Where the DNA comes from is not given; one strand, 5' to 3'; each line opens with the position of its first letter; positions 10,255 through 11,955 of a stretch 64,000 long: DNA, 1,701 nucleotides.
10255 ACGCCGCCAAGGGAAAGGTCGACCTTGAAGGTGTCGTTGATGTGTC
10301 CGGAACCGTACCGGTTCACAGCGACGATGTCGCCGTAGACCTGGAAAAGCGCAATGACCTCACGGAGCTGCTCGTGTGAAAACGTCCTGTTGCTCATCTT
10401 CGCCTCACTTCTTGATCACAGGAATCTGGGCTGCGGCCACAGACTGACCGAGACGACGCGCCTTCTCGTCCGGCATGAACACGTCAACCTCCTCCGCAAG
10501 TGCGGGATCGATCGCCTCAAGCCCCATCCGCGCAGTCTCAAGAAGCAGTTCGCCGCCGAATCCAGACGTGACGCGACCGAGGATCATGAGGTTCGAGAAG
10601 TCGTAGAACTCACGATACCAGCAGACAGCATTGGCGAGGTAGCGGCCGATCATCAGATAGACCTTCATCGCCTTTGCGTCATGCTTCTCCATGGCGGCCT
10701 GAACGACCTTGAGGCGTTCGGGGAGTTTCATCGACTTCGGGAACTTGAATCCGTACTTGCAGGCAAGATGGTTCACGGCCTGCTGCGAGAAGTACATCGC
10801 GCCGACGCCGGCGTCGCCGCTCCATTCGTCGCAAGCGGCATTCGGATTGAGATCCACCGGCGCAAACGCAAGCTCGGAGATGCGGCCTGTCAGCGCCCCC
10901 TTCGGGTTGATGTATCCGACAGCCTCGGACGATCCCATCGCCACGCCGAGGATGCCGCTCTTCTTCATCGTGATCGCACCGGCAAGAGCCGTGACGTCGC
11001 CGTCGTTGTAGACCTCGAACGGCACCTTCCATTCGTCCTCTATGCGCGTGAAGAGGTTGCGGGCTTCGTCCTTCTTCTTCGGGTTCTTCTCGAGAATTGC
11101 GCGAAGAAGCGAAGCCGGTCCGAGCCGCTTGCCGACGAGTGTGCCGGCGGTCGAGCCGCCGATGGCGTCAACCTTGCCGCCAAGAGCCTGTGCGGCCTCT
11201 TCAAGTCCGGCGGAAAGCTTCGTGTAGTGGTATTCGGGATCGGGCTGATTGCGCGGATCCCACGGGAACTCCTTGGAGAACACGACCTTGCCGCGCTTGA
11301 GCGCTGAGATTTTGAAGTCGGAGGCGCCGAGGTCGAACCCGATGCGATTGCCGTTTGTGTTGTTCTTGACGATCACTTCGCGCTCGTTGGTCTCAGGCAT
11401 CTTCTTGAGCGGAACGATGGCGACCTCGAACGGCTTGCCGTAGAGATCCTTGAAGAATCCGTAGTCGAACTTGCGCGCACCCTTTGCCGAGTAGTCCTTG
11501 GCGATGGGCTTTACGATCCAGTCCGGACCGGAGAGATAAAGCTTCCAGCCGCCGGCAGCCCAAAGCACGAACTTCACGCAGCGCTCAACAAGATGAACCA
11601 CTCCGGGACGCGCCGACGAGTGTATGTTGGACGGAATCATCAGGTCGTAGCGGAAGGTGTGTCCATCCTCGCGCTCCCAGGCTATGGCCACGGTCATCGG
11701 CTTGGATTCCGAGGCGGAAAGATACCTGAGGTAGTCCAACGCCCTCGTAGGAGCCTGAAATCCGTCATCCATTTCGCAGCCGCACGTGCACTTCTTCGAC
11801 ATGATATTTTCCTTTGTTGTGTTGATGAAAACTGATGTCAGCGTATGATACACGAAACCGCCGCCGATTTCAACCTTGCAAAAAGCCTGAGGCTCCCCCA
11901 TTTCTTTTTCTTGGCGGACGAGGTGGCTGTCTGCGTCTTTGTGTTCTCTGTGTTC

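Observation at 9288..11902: Two-kinase operon (ASKHA-fold kinase with Cys-cluster N-domain plus NahK-like anomeric hexosamine kinase) co-transcribed with dnaB and rsmI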

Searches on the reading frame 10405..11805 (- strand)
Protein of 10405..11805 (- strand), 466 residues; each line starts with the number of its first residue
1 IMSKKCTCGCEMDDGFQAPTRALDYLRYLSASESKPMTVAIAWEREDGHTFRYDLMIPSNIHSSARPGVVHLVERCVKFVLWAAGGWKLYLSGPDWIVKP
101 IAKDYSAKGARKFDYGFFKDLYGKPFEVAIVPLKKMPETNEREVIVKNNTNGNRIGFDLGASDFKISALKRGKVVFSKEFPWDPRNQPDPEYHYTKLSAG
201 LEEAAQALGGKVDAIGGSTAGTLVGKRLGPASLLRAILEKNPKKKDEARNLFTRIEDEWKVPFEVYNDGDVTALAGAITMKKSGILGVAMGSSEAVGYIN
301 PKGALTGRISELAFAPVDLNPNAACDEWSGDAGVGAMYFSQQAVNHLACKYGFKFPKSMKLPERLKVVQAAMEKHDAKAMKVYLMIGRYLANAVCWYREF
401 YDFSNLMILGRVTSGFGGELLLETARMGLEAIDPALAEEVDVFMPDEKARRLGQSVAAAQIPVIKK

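Call 3: search_protein_families(library=pfam, proteins=[window:10405-11805:-], max_evalue=0.01)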
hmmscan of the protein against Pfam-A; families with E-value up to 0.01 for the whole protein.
window:10405-11805:- (466 aa): 0 families

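Call 4: search_protein_families(library=ncbifam, proteins=[window:10405-11805:-], max_evalue=0.01)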
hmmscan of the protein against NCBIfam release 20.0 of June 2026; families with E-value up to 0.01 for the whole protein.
window:10405-11805:- (466 aa): 0 families

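Call 6: search_solved_structures(query=window:10405-11805:-, max_evalue=10, show_alignments=2)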
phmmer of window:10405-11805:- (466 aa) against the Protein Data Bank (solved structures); distinct sequences matched with E-value up to 10: 6.
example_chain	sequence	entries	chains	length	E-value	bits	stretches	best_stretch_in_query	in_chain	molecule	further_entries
3pok_A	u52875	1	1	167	0.65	11.8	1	197-264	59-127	Interleukin-1 beta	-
2stt_A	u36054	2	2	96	0.75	11.6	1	74-103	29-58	ETS1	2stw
3wu1_B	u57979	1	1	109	0.97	11.2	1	74-103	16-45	Protein C-ets-1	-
1k78_B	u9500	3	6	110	0.99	11.2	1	74-103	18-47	C-ets-1 Protein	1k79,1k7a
5zmc_B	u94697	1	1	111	1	11.2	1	74-103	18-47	Protein C-ets-1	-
4lg0_B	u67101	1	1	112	1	11.1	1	74-103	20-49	Protein C-ets-1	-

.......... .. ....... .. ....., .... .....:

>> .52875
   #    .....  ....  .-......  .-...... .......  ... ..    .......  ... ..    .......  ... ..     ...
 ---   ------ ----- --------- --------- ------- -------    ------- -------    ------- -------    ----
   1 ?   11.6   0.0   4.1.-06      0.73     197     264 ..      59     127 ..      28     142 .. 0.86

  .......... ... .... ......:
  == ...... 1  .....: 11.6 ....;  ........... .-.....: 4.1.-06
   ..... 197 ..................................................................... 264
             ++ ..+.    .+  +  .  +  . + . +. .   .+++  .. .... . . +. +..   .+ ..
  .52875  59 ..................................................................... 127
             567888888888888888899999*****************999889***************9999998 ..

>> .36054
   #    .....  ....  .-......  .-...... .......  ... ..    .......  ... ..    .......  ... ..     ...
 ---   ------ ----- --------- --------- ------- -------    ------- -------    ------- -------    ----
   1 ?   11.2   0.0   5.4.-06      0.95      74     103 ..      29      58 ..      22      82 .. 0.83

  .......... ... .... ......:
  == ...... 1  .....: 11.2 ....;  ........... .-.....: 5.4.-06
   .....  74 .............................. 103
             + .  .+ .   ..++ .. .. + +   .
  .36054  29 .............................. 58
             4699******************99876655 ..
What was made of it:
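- Tried and rejected: Direct sequence searches of the ROK-like protein against Pfam, NCBIfam and PDB found no hit (calls 3, 4, 6).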

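Call 7: find_homologous_proteins(query=window:10405-11805:-, max_evalue=0.001)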
Query window:10405-11805:- (466 aa): 7999 proteins with E <= 0.001 among 8000 candidates; the best 120 are listed.
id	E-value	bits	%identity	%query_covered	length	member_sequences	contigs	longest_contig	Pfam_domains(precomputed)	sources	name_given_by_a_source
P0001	4.7e-277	937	88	98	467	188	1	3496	-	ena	-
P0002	4.3e-276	934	87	100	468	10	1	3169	-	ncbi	-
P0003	3.8e-272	921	86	99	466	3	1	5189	-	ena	-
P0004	6.8e-270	913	85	100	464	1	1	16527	-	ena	-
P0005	1.1e-268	909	84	99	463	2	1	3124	-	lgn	-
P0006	2.9e-268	908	85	100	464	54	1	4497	-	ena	-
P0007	1.1e-267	906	85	100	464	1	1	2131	-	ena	-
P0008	1.2e-263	893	84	100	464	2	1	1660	-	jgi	-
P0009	8.1e-263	890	82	100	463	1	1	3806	-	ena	-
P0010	1.0e-258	877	83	99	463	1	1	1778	-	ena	-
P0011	4.5e-255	865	82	100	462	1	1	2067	-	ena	-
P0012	8.3e-255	864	82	100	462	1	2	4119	-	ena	-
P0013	8.5e-255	864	81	100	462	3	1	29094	-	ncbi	-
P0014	1.3e-254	863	82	100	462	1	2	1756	-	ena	-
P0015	3.4e-252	855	80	99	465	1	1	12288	-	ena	-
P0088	4.6e-242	822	77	99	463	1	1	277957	-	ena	-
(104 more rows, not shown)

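Call 11: find_encoding_contigs(protein=P0088, flank=8000, max_places=2)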
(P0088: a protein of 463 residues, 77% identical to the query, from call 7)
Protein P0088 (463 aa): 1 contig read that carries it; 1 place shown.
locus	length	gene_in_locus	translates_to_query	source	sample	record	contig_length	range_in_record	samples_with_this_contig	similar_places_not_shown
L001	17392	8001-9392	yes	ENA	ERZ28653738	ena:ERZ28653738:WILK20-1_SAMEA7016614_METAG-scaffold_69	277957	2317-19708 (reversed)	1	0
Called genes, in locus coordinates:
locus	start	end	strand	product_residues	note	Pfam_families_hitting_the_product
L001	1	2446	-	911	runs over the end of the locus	-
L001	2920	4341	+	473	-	PF01637:ATPase_2, PF13173:AAA_14 (faint)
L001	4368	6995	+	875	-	PF26550:Tricorn_2nd (weak), PF26549:Tricorn_N (faint), PF18582:HZS_alpha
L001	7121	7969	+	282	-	PF03372:Exo_endo_phos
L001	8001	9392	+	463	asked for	-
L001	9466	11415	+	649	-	PF17678:Glyco_hydro_92N, PF07971:Glyco_hydro_92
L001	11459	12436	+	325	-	PF00149:Metallophos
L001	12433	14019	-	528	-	PF00884:Sulfatase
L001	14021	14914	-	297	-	PF01148:CTP_transf_1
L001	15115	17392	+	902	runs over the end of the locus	-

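Call 12: find_related_loci(query=A1, collection=genome_contigs, flank=8000)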
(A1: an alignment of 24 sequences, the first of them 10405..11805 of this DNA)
Query A1 (466 aa) in genome_contigs; peptide patterns used: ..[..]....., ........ (x = any residue, [..] = any of these).
599 stretches matched a pattern (row limit reached: there are more); 328 encode a relative of the query (tblastn E <= 1e-3); the best 80 are kept; 80 distinct loci.
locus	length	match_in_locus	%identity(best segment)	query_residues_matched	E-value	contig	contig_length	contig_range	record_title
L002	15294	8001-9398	100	1-466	0e+0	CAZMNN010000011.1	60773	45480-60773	MAG TPA_asm: uncultured Lentisphaeraceae bacterium isolate binchicken_co370_263 genome assembly, contig: NODE_673_length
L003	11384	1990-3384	92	1-466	0e+0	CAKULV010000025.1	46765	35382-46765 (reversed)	MAG: uncultured Kiritimatiellaeota bacterium isolate REFINED_METABAT215_TOP10_CONTIGS_1500_ASSEMBLY_K77_MERGED__Hadza_Mo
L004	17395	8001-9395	91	1-466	0e+0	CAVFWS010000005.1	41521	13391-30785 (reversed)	Clostridium sp. CAG:138 isolate H07615-L1_cleanbin_000049 genome assembly, contig: Spades_H07615-L1_contig_521, whole ge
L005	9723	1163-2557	86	1-466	0e+0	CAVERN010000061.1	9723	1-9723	bacterium isolate H07633-L1_cleanbin_000036 genome assembly, contig: Spades_H07633-L1_contig_3934, whole genome shotgun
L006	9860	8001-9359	89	12-466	0e+0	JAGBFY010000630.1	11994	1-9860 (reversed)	MAG: Kiritimatiellae bacterium isolate RGIG9083 Water_deer_Rectum.Co__c1589173, whole genome shotgun sequence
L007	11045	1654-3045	85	2-466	0e+0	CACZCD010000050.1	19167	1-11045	uncultured bacterium isolate RUG12478 genome assembly, contig: RUG12478_asm_50, whole genome shotgun sequence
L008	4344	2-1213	93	63-466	0e+0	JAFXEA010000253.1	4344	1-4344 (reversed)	MAG: Kiritimatiellae bacterium isolate RGIG6330 Sheep_Rectum-3__c525588, whole genome shotgun sequence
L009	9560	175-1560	80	2-465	0e+0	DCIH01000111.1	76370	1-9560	MAG TPA_asm: Verrucomicrobia bacterium UBA1731 UBA1731_contig_10466, whole genome shotgun sequence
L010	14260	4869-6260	79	1-464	0e+0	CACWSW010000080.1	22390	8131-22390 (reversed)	uncultured bacterium isolate RUG10884 genome assembly, contig: RUG10884_asm_80, whole genome shotgun sequence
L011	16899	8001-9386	80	2-465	0e+0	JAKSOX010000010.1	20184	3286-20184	MAG: Kiritimatiellia bacterium isolate Horse_feces188 MAG188_10, whole genome shotgun sequence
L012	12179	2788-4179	78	1-464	0e+0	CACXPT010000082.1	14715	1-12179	uncultured bacterium isolate RUG11483 genome assembly, contig: RUG11483_asm_82, whole genome shotgun sequence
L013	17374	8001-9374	78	6-465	0e+0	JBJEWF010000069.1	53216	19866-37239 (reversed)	MAG: Kiritimatiellia bacterium isolate PUUB15_bin.014 NODE_420_length_53216_cov_12.220632, whole genome shotgun sequence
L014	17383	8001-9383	77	2-464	0e+0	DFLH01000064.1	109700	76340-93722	MAG TPA_asm: Verrucomicrobia bacterium UBA3624 UBA3624_contig_1249, whole genome shotgun sequence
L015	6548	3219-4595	77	4-464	0e+0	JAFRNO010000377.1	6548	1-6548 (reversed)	MAG: Kiritimatiellae bacterium isolate RGIG2632 Goat_Omasum-1__c383117, whole genome shotgun sequence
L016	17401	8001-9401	76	2-466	0e+0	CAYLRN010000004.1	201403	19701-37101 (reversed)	MAG TPA_asm: uncultured Lentisphaeraceae bacterium isolate SRP225648_co1_977 genome assembly, contig: NODE_22_length_201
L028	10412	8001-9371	77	6-464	0e+0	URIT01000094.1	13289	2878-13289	uncultured bacterium isolate UMGS1035 genome assembly, contig: NODE_3789_length_13289_cov_44.127777, whole genome shotgu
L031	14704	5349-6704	79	12-465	0e+0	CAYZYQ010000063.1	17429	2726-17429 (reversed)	MAG TPA_asm: uncultured Lentisphaeraceae bacterium isolate binchicken_co370_247 genome assembly, contig: NODE_3304_lengt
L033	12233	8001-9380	78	4-464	0e+0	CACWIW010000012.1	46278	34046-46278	uncultured bacterium isolate RUG10619 genome assembly, contig: RUG10619_asm_12, whole genome shotgun sequence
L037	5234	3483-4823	76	16-464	0e+0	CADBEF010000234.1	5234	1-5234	uncultured bacterium isolate RUG13889 genome assembly, contig: RUG13889_asm_234, whole genome shotgun sequence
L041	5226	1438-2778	76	16-464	0e+0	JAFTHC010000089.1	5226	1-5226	MAG: Kiritimatiellae bacterium isolate RGIG3813 Roe_deer_Abomasum.Co__c250353, whole genome shotgun sequence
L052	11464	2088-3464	67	4-466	0e+0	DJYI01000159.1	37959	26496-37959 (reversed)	MAG TPA_asm: Verrucomicrobia bacterium UBA6982 UBA6982_contig_18746, whole genome shotgun sequence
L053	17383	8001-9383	69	2-466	0e+0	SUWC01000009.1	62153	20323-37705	MAG: Lentisphaerae bacterium isolate SIG88 NODE_11514_length_62153_cov_2.433060, whole genome shotgun sequence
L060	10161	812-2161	68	15-466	0e+0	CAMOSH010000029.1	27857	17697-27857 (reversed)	MAG: uncultured Verrucomicrobia bacterium isolate SRR873605_bin.155_metaWRAP_v1.3_MAG genome assembly, contig: NODE_2528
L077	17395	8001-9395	68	2-466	0e+0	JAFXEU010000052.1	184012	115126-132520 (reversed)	MAG: Kiritimatiellae bacterium isolate RGIG6350 Sheep_Rectum-4__c437070, whole genome shotgun sequence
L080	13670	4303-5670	67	4-466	0e+0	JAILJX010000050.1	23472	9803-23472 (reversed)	MAG: Kiritimatiellia bacterium isolate RUI187 k141_5103824_flag=0_multi=57.0000_len=23472, whole genome shotgun sequence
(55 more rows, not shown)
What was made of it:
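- The protein is very highly conserved, at 66-93% identity across the 80 best of 328 confirmed GTDB genome hits, which are mostly Kiritimatiellia MAGs (call 12).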

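Call 15: search_protein_representatives(protein=window:10405-11805:-)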
Query: 466 residues. Proteins with E-value up to 0.001 (for the whole library): 1386; up to 1e-10: 768; up to 1e-30: 268. The best 150 are listed.
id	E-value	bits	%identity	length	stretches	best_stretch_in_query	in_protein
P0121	2.3e-140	484.8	52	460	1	12-464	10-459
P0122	3.7e-122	424.7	86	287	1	2-217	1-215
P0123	6.7e-122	423.9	83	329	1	2-232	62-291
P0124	1.3e-116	406.5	74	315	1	175-422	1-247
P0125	1.8e-116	406.0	48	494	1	26-466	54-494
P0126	2.4e-108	379.2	44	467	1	12-464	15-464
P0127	8.0e-106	370.9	45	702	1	32-463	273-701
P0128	8.5e-102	357.6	45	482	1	46-461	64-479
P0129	4.5e-101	355.2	45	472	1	36-464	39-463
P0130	9.2e-100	350.9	41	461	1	24-463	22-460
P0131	2.1e-98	346.4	41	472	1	22-464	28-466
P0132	2.6e-97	342.8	42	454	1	27-461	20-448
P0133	3.0e-97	342.6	42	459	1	13-465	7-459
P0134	1.0e-96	340.9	42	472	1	12-464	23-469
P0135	8.8e-95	334.5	44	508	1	38-464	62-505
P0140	3.4e-92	325.9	38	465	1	5-463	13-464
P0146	7.5e-90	318.2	40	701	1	12-461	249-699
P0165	3.6e-81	289.6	36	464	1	37-464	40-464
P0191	1.3e-72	261.4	35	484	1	15-462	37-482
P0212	1.6e-64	234.7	38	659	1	11-465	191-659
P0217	1.5e-63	231.6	33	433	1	37-460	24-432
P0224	1.3e-60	221.9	37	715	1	70-430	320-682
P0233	5.4e-59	216.5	37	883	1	42-462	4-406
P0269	1.0e-48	182.6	35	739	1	66-440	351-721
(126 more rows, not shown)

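Call 16: predict_structure(alignment_id=A1)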
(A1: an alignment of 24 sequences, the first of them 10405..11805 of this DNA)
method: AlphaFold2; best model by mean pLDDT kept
length: 466 residues; sequences in the alignment: 24
mean_pLDDT: 68.3   pTM: 0.62
mean pLDDT of the five models: 68.3, 62.3, 57.3, 52.1, 47.8
residues with pLDDT >= 90: 27; 70-90: 229; 50-70: 116; < 50: 94
segments of 3 or more residues with pLDDT < 50: 1-6, 8-16, 147-150, 223-231, 267-274, 291-295, 308-340, 411-415, 452-466
pLDDT, mean of each block of 10 residues (from residue 1): 37 48 76 84 77 86 79 76 71 93 79 61 74 88 52 68 68 70 78 87 88 69 40 66 79 81 59 51 63 53 55 42 43 42 69 83 75 86 77 74 70 59 84 84 66 45 44
secondary structure, 60 per line:
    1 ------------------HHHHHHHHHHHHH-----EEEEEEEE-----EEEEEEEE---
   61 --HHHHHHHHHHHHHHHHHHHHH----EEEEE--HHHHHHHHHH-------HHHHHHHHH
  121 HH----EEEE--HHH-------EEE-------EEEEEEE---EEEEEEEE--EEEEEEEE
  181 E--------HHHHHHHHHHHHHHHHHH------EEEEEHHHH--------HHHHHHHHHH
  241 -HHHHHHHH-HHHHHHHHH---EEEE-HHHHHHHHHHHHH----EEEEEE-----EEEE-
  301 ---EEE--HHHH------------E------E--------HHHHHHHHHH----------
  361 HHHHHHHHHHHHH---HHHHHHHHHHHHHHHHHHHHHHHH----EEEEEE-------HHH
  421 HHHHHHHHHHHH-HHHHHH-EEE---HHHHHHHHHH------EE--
elements in order: H19-31 E37-44 E50-57 H63-83 E88-92 H95-104 H112-122 E127-130 E143-145 E153-159 E163-170 E173-181 H190-207 E214-218 H219-222 H231-240 H242-249 H251-259 E263-266 H268-280 E285-290 E296-299 E304-306 H309-312 H341-350 H361-373 H377-400 E405-410 H418-432 H434-439 E441-443 H447-456
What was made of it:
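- The full-length structural model is only moderately confident (pLDDT 68; call 16).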

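Call 17: search_protein_families(library=pfam, proteins=[P0121, P0125, P0126, P0127, P0130, P0140, P0146, P0165, P0191, P0217], max_evalue=1)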
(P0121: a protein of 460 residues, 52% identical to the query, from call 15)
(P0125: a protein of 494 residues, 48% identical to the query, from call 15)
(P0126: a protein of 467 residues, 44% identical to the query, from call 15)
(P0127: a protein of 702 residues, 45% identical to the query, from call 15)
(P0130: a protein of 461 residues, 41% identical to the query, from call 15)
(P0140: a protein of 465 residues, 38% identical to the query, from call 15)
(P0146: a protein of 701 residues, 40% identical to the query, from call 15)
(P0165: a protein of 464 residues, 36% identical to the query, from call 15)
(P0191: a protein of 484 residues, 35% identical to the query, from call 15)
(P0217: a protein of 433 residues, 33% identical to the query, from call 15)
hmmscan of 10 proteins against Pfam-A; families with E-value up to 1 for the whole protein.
P0121 (460 aa): 0 families

P0125 (494 aa): 0 families

P0126 (467 aa): 1 family
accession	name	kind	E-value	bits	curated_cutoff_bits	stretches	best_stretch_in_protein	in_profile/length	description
PF00480.26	ROK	-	0.0061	16.5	22.9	1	157-234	2-78/294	ROK family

P0127 (702 aa): 2 families
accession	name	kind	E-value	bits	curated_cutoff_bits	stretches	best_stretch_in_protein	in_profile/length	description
PF01182.26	Glucosamine_iso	-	2.4e-23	83.6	27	1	8-228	2-220/225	Glucosamine-6-phosphate isomerases/6-phosphogluconolactonase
PF00480.26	ROK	-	0.014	15.3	22.9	1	494-654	94-248/294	ROK family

P0130 (461 aa): 1 family
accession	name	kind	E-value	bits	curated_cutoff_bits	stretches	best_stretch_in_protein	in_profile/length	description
PF03309.20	Pan_kinase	-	0.077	13.3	24.7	1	157-304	4-146/205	Type III pantothenate kinase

P0140 (465 aa): 1 family
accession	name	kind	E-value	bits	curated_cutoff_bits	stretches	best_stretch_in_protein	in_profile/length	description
PF00480.26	ROK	-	3.6e-10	40.3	22.9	1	162-437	2-269/294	ROK family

P0146 (701 aa): 3 families
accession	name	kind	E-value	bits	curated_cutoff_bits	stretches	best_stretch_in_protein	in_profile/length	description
PF01182.26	Glucosamine_iso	-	5.4e-20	72.7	27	1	10-223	9-220/225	Glucosamine-6-phosphate isomerases/6-phosphogluconolactonase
PF04198.19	Sugar-bind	-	0.0039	16.9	27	1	175-210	205-240/257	Putative sugar-binding domain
PF00563.25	EAL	-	0.2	11.4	31.3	1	136-196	149-210/236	EAL domain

P0165 (464 aa): 3 families
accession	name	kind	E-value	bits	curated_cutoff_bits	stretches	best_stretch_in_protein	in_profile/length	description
PF00480.26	ROK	-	4.5e-07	30.1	22.9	1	157-444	2-275/294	ROK family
PF08495.15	FIST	-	0.14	12.4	23.2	1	192-236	9-51/189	FIST N domain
PF21151.2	CSN1_C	-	0.34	11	26.8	0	241-253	14-26/28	COP9 signalosome complex subunit 1, C-terminal helix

P0191 (484 aa): 2 families
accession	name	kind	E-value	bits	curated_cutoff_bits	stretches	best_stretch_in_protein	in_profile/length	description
PF00480.26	ROK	-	0.015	15.3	22.9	1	348-433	169-246/294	ROK family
PF08933.16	PrnB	-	0.024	13.9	27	1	251-293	197-238/387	Monodechloroaminopyrrolnitrin synthase PrnB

P0217 (433 aa): 1 family
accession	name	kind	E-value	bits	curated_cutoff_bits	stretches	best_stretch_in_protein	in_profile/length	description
PF00480.26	ROK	-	2.7e-05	24.3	22.9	1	134-391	2-246/294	ROK family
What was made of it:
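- On ROK family (PF00480): Relatives P0140, P0165 and P0217 pass with 40.3, 30.1 and 24.3 bits against a cutoff of 22.9 (call 17).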
